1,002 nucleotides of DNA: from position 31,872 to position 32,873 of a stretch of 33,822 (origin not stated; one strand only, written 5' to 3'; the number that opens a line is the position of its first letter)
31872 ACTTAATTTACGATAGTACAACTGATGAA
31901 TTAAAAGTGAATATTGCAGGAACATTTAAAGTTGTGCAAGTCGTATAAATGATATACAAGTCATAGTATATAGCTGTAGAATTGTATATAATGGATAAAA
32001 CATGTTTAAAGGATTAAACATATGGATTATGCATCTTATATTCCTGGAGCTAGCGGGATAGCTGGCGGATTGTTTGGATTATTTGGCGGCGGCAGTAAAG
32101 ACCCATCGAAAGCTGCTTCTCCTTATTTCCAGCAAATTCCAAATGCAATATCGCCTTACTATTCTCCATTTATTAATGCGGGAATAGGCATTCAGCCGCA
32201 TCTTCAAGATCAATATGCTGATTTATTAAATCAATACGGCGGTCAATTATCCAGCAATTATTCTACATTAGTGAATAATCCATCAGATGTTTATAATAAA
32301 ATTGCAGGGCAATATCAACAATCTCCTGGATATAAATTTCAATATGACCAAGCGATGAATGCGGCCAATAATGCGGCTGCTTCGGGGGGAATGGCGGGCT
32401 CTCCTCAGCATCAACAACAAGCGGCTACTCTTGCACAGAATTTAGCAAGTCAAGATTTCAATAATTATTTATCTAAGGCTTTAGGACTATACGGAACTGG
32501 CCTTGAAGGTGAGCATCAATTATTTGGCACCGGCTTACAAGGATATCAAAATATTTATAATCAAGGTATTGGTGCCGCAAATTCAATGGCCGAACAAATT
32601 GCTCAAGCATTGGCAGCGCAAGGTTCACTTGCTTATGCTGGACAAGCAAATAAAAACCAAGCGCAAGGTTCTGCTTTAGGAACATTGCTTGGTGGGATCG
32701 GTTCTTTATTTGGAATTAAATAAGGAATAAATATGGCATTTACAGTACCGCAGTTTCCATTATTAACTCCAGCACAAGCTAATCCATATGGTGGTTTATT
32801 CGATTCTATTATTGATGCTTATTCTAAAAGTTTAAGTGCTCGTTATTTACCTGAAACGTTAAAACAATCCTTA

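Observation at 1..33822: Complete integrase-less P22-like podovirus genome with plasmid maintenance genes: candidate podovirus-type phage-plasmid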

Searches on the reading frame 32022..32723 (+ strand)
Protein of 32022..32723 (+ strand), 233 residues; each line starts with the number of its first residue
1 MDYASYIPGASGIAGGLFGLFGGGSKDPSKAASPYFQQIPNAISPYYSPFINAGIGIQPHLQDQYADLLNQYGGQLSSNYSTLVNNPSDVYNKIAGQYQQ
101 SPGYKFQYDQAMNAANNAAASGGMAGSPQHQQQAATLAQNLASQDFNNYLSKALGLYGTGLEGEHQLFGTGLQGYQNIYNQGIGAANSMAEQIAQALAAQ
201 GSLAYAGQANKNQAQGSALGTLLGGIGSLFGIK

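Call 90: search_protein_families(library=pfam, max_evalue=0.01, proteins=[window:32022-32723:+])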
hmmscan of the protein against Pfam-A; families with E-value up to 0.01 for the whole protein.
window:32022-32723:+ (233 aa): 0 families
